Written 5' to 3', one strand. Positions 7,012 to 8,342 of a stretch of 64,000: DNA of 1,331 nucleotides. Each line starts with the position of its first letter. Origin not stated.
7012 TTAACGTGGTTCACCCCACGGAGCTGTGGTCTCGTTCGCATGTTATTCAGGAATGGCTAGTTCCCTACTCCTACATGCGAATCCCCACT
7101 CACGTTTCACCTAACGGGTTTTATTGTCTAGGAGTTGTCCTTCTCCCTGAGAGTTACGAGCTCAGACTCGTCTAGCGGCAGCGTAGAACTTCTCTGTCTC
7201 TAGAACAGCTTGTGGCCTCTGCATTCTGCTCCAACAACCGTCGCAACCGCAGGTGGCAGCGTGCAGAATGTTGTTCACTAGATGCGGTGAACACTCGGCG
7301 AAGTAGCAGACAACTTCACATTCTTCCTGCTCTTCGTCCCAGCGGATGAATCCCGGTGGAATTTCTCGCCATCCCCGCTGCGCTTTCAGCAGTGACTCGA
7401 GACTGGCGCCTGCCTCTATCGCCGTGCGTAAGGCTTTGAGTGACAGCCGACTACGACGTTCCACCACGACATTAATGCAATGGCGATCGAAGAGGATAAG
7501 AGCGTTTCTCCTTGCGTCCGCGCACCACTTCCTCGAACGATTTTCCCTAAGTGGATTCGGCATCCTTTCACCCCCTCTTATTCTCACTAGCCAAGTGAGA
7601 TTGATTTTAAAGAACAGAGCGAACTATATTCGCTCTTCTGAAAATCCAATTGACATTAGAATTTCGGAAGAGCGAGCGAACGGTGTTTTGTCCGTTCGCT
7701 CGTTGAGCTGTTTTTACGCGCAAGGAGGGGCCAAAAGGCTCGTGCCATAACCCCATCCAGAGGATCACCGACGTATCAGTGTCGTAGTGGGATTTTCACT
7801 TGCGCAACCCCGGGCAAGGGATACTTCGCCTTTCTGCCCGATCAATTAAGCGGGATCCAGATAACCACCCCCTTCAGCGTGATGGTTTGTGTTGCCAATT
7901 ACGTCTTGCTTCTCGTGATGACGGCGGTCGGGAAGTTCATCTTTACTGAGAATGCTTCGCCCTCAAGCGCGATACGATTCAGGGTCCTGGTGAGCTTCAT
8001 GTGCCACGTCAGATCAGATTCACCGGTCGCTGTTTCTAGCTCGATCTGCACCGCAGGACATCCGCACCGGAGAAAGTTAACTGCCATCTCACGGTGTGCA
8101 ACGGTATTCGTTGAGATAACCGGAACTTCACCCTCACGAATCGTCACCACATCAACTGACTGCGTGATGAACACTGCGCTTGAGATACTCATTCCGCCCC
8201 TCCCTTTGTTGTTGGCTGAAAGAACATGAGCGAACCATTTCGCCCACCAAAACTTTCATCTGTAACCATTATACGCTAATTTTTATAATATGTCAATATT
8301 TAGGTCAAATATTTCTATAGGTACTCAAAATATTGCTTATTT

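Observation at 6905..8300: GC-rich island after hup with two antisense ORFs, one HNH-like, and dense RNA hairpins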

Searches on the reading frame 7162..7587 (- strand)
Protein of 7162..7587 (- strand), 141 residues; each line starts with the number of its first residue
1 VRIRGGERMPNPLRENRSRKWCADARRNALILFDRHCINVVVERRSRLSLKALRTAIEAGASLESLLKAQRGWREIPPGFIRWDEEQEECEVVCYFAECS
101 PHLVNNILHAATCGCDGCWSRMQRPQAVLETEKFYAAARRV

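Call 6: search_protein_families(library=pfam, proteins=[window:7162-7587:-], max_evalue=1)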
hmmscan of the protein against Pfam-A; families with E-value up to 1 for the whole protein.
window:7162-7587:- (141 aa): 0 families

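Call 7: search_protein_families(library=phrogs, proteins=[window:7162-7563:-], max_evalue=1)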
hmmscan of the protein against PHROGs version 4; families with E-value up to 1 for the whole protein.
window:7162-7563:- (133 aa): 0 families

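Call 8: search_protein_families(library=padloc, proteins=[window:7162-7563:-], max_evalue=1)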
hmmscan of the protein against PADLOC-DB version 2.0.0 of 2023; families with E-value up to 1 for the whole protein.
window:7162-7563:- (133 aa): 0 families

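Call 9: search_protein_families(library=ncbifam, proteins=[window:7162-7563:-], max_evalue=1)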
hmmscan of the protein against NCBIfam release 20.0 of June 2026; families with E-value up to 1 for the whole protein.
window:7162-7563:- (133 aa): 0 families

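Call 11: find_homologous_proteins(query=window:7162-7563:-, max_evalue=0.01)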
Query window:7162-7563:- (133 aa): 2 proteins with E <= 0.01 among 19 candidates.
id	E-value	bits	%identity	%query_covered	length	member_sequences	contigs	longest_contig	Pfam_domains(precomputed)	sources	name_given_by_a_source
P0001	3.1e-72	259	90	95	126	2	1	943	-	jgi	jgi:hypothetical protein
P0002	3.9e-57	210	75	95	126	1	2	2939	-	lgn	-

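Call 13: find_encoding_contigs(protein=P0002, flank=5000)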
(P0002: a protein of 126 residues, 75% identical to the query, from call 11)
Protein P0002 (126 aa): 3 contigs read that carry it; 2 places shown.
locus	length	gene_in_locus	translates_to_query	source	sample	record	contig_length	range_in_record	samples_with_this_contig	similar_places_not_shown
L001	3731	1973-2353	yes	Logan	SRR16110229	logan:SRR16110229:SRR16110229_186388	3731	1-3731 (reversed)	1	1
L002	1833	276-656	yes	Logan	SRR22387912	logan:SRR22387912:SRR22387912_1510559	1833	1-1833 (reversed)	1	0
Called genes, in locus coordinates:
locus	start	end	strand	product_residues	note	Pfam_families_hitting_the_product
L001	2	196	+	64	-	?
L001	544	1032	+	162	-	-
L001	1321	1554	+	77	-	-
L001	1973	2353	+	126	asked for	-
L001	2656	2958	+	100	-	-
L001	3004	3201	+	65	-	-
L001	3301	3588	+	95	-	-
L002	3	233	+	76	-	?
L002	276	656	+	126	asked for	-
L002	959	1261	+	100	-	-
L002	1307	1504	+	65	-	-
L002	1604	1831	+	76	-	?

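Call 14: find_encoding_contigs(protein=P0001, flank=5000)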
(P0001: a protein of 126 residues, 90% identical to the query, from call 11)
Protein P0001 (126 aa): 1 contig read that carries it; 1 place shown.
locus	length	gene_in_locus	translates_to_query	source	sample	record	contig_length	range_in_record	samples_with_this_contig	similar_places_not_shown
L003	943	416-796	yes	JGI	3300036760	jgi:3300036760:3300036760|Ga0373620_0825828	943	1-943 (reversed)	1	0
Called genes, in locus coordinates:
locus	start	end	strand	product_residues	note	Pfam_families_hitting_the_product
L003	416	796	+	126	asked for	-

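Call 73: search_protein_representatives(protein=window:7162-7563:-)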
Query: 133 residues. Proteins with E-value up to 0.001 (for the whole library): 4; up to 1e-10: 4; up to 1e-30: 1. The best 4 are listed.
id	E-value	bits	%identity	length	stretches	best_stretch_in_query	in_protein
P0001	1.0e-72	258.6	90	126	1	1-126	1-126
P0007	3.5e-18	82.0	41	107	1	23-123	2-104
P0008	6.3e-17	77.9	41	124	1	4-116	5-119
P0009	9.6e-12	61.2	39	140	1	1-123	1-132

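Call 77: find_encoding_contigs(protein=P0008, flank=8000, max_places=4)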
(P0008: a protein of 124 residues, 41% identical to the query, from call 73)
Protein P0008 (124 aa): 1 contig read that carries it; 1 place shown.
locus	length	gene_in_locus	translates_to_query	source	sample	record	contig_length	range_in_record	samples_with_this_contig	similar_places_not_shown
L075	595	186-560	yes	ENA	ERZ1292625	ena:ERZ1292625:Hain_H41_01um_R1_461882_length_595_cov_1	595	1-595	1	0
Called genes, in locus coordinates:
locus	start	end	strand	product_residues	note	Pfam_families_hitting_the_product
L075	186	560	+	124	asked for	-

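Call 78: find_encoding_contigs(protein=P0009, flank=8000, max_places=4)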
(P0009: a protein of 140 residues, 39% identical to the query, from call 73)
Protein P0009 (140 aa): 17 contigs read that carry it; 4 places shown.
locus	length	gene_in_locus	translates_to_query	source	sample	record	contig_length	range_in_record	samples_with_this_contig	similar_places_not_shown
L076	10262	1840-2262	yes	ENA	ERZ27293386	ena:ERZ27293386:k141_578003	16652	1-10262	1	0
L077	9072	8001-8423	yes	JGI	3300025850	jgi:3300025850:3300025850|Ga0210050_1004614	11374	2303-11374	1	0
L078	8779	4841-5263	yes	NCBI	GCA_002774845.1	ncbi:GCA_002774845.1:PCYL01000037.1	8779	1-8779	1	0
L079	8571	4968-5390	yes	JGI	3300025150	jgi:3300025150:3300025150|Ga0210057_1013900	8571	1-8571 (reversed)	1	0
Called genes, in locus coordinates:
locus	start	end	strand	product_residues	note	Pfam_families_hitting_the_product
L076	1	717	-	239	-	?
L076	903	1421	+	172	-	-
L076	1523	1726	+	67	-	-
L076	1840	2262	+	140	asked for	-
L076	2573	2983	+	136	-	-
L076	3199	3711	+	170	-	PF18967:PycTM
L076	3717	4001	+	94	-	PF13412:HTH_24 (weak), PF08220:HTH_DeoR (weak)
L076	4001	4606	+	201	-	PF13412:HTH_24 (weak)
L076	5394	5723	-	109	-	PF02033:RBFA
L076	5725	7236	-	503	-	PF00009:GTP_EFTU, PF01926:MMR_HSR1, PF22042:EF-G_D2, PF11987:IF-2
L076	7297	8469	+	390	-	PF00266:Aminotran_5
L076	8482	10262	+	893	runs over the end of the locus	PF02861:Clp_N, PF23569:NBD_SMAX1 (weak), PF00004:AAA, PF17871:AAA_lid_9, PF00004:AAA, PF07724:AAA_2, PF07728:AAA_5, PF10431:ClpB_D2-small, +5 more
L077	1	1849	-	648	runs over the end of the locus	PF08206:OB_RNB, PF17849:OB_Dis3, PF17876:CSD2, PF00773:RNB, PF00575:S1 (weak)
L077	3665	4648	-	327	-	PF00239:Resolvase, PF07508:Recombinase, PF13408:Zn_ribbon_recom (weak)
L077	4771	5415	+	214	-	PF12686:DUF3800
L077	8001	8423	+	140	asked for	-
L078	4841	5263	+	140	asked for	-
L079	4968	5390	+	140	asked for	-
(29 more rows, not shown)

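Call 79: find_encoding_contigs(protein=P0007, flank=8000, max_places=4)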
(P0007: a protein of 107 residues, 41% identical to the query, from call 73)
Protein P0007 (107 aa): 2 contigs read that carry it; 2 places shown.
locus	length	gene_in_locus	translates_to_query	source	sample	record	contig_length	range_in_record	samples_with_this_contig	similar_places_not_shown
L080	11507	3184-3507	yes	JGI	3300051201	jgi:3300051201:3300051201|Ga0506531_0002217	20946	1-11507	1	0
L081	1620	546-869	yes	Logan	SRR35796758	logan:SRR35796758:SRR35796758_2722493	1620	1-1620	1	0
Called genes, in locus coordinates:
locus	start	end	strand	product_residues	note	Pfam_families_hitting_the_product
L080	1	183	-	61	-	?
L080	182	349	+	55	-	-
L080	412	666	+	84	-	-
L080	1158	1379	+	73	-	-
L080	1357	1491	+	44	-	-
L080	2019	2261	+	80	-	-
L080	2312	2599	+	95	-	-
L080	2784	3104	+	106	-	-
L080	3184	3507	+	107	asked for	-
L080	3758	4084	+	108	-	-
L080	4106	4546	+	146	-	-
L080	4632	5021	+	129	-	-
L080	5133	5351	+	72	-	-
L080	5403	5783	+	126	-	-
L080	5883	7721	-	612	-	-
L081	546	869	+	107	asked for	-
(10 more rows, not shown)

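Call 86: predict_structure(alignment_id=A7)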
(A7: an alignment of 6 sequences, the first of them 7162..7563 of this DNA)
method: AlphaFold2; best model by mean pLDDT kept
length: 133 residues; sequences in the alignment: 6
mean_pLDDT: 88.2   pTM: 0.78
mean pLDDT of the five models: 88.2, 87.9, 85.7, 85.6, 85.0
residues with pLDDT >= 90: 83; 70-90: 41; 50-70: 3; < 50: 6
segments of 3 or more residues with pLDDT < 50: 128-133
pLDDT, mean of each block of 10 residues (from residue 1): 91 94 97 91 86 87 88 92 91 94 95 92 67 32
secondary structure, 60 per line:
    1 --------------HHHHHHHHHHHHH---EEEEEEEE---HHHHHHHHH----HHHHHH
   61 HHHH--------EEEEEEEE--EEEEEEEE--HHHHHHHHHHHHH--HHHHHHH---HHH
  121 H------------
elements in order: H15-27 E31-38 H42-50 H55-64 E73-80 E83-90 H93-105 H108-114 H118-121

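Call 92: fold_search(model_id=the predicted structure, library=pdb)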
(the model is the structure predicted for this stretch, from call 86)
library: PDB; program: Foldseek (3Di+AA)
matches with E <= 10: 639; with E <= 0.001: 0
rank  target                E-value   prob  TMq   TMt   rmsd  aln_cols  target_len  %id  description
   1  1j5u                  3.2e-01  0.57  0.26  0.28   8.9        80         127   15  CRYSTAL STRUCTURE OF AN ARCHEASE, POSSIBLE CHAPERONE (TM1083) FROM THERMOTOGA MARITIMA AT 2.0 A RESOLUTION (released 2002-07-31)
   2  3dtz_C                9.0e-01  0.06  0.18  0.14  10.9        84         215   14  Crystal structure of Putative Chlorite dismutase TA0507 (released 2008-08-05)
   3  4wx8_A                9.5e-01  0.14  0.21  0.31  15.6        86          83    8  Crystal structure of binary complex Gon7-Pcc1 (released 2015-03-18)
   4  6vpg                  9.5e-01  0.09  0.14  0.09   9.0        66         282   11  TPX2 residues 7-20 fused to Aurora A residues 116-389 in complex with AMP-PNP (released 2020-08-05)
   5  5eq6_B                1.0e+00  0.10  0.20  0.09  10.3        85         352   14  Pseudomonas aeruginosa PilM bound to AMP-PNP (released 2016-04-27)
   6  7cww                  1.1e+00  0.03  0.13  0.07  16.8       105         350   11  Crystal structure of TsrL (released 2021-09-15)
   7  8fxh_A                1.1e+00  0.03  0.16  0.05  16.9       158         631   11  Cryo-EM structure of Stanieria sp. CphA2 (released 2023-06-14)
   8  6u6p_MODEL_1_A        1.2e+00  0.15  0.18  0.28  10.0        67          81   15  Solution NMR Structure Of The Full Length Latent Form MinE Protein From Neisseria gonorrheae (released 2020-07-08)
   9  5l8l_A                1.2e+00  0.08  0.14  0.10   9.0        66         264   11  Aurora-A kinase domain in complex with vNAR-D01 (crystal form 1) (released 2016-07-20)
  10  3b89                  1.3e+00  0.33  0.22  0.13   8.5        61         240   15  Crystal structure of rRNA methylase from Escherichia coli (released 2007-11-27)
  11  3dtz_D                1.3e+00  0.05  0.20  0.15  12.1       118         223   12  Crystal structure of Putative Chlorite dismutase TA0507 (released 2008-08-05)
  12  5one                  1.3e+00  0.05  0.16  0.11  10.1       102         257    7  Crystal structure of Aurora-A in complex with FMF-03-145-1 (compound 2) (released 2017-09-06)
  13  3h0y                  1.4e+00  0.08  0.14  0.10   8.9        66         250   11  Aurora A in complex with a bisanilinopyrimidine (released 2009-07-07)
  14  7a46_A                1.4e+00  0.06  0.17  0.11  16.9        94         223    8  small conductance mechanosensitive channel YbiO (released 2020-11-18)
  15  6hjk                  1.5e+00  0.15  0.19  0.12   7.6        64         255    9  Crystal Structure of Aurora-A L210C catalytic domain in complex with ASDO2 (released 2018-10-03)
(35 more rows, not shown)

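Call 104: fold_search(model_id=the predicted structure, library=viral)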
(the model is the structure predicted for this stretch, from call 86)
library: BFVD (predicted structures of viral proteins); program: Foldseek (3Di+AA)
matches with E <= 10: 575; with E <= 0.001: 0
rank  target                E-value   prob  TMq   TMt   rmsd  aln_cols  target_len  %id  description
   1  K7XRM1                1.4e-01  0.90  0.24  0.57   8.4        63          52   10  (no name in the UniProt tables at hand)
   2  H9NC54                1.4e-01  0.38  0.23  0.18  11.8        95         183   13  (no name in the UniProt tables at hand)
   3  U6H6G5                1.7e-01  0.13  0.20  0.09  14.5       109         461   13  GP117 [Caviid herpesvirus 2 str. CIDMTR]
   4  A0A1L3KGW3            2.3e-01  0.35  0.24  0.13   8.7        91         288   15  (no name in the UniProt tables at hand)
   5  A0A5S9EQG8            2.3e-01  0.16  0.23  0.21  12.9       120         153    8  Uncharacterized protein [Tenacibaculum phage PTm1]
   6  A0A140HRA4            2.3e-01  0.16  0.24  0.09   8.8       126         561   14  p47 [Lymantria dispar multicapsid nuclear polyhedrosis virus]
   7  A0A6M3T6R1            2.5e-01  0.51  0.22  0.20  10.7        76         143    8  (no name in the UniProt tables at hand)
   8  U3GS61                2.6e-01  0.13  0.21  0.12  10.2       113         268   13  Putative glycoprotein [Suid betaherpesvirus 2]
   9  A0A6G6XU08            2.8e-01  0.72  0.22  0.57   8.2        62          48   14  (no name in the UniProt tables at hand)
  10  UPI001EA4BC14         2.8e-01  0.04  0.13  0.10  18.8       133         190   10  (no name look-up for this kind of identifier)
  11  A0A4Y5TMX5            3.2e-01  0.23  0.20  0.33  10.5        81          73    9  (no name in the UniProt tables at hand)
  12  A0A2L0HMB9            3.4e-01  0.41  0.21  0.40  10.2        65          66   22  Uncharacterized protein [Microbacterium phage Hamlet]
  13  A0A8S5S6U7            3.4e-01  0.09  0.21  0.14  12.6       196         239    9  Uncharacterized protein [Podoviridae sp. ctsUe5]
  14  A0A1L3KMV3            3.8e-01  0.25  0.28  0.14  12.2        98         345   14  (no name in the UniProt tables at hand)
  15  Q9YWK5                3.8e-01  0.11  0.23  0.17   9.3       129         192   12  Uncharacterized protein ORF40-like gene (Fragment) [Buzura suppressaria nuclear polyhedrosis virus]
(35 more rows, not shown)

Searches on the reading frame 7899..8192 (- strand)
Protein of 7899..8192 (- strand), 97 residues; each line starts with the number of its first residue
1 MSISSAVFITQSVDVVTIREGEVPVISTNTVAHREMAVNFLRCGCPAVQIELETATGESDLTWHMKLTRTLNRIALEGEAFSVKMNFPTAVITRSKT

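Call 6: search_protein_families(library=pfam, proteins=[window:7899-8192:-], max_evalue=1)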
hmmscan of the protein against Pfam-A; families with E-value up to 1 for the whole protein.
window:7899-8192:- (97 aa): 0 families

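Call 7: search_protein_families(library=phrogs, proteins=[window:7899-8192:-], max_evalue=1)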
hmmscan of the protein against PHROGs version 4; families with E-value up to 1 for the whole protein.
window:7899-8192:- (97 aa): 0 families

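Call 8: search_protein_families(library=padloc, proteins=[window:7899-8192:-], max_evalue=1)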
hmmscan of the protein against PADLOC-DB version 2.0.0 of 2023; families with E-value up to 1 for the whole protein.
window:7899-8192:- (97 aa): 0 families

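Call 9: search_protein_families(library=ncbifam, proteins=[window:7899-8192:-], max_evalue=1)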
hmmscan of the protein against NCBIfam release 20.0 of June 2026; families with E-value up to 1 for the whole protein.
window:7899-8192:- (97 aa): 0 families

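Call 12: find_homologous_proteins(query=window:7899-8192:-, max_evalue=0.01)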
Query window:7899-8192:- (97 aa): 4 proteins with E <= 0.01 among 5 candidates.
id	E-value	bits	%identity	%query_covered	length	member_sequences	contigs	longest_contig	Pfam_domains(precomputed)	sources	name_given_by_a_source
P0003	2.2e-55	202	100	100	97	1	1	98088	-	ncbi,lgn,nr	ncbi:MAG: hypothetical protein Q7R69_00490 [bacterium]|nr:hypothetical protein [bacterium]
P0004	1.4e-5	43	38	89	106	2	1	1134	-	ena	-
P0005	1.8e-5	43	36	89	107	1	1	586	-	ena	-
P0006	1.6e-3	36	51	47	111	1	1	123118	-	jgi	jgi:hypothetical protein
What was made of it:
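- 7899..8192 (-): ORF97, a small protein of unknown function (family motif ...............). Four clusters in 5.8 billion proteins (call 12).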

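Call 20: find_encoding_contigs(protein=P0006, flank=10000)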
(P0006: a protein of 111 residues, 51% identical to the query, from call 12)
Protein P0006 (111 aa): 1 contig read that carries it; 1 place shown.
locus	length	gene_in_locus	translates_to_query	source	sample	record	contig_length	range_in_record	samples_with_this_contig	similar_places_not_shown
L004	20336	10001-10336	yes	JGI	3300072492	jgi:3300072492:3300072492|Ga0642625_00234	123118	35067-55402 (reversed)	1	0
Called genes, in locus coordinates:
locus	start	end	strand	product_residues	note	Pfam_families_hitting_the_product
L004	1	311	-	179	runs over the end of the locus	PF12890:DHOase (weak)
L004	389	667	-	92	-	PF12890:DHOase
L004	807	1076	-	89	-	PF00185:OTCace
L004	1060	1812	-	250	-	PF02729:OTCace_N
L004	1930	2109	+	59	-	-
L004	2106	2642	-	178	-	PF01434:Peptidase_M41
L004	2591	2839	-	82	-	-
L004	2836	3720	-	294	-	PF06068:TIP49 (weak), PF00004:AAA, PF07728:AAA_5 (faint), PF17862:AAA_lid_3 (weak)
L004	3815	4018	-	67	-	-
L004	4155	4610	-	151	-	-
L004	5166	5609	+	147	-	PF01668:SmpB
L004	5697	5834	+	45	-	-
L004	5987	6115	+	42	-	-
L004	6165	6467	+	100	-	-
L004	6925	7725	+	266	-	-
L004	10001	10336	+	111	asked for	-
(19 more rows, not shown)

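Call 21: find_encoding_contigs(protein=P0004, flank=5000)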
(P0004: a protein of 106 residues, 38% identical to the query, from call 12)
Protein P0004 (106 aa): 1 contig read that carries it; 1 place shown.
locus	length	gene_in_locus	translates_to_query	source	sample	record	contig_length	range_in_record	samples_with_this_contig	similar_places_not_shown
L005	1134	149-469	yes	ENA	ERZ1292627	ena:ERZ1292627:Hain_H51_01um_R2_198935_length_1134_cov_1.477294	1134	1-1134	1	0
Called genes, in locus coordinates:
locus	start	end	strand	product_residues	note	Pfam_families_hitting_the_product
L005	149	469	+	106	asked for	-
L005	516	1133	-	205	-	?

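Call 87: predict_structure(alignment_id=A5)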
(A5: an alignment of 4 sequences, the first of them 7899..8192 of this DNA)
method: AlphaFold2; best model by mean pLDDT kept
length: 97 residues; sequences in the alignment: 4
mean_pLDDT: 75.1   pTM: 0.65
mean pLDDT of the five models: 75.1, 73.6, 73.3, 72.9, 71.5
residues with pLDDT >= 90: 4; 70-90: 63; 50-70: 16; < 50: 14
segments of 3 or more residues with pLDDT < 50: 1-14
pLDDT, mean of each block of 10 residues (from residue 1): 46 56 75 79 86 70 85 87 86 83
secondary structure, 60 per line:
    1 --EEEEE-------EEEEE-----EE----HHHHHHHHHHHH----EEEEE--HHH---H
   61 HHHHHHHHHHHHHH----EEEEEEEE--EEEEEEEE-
elements in order: E3-7 E15-19 H31-42 E47-51 H60-74 E79-86 E89-96
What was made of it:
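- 7899..8192 (-): AF2 pLDDT 75 (call 87).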
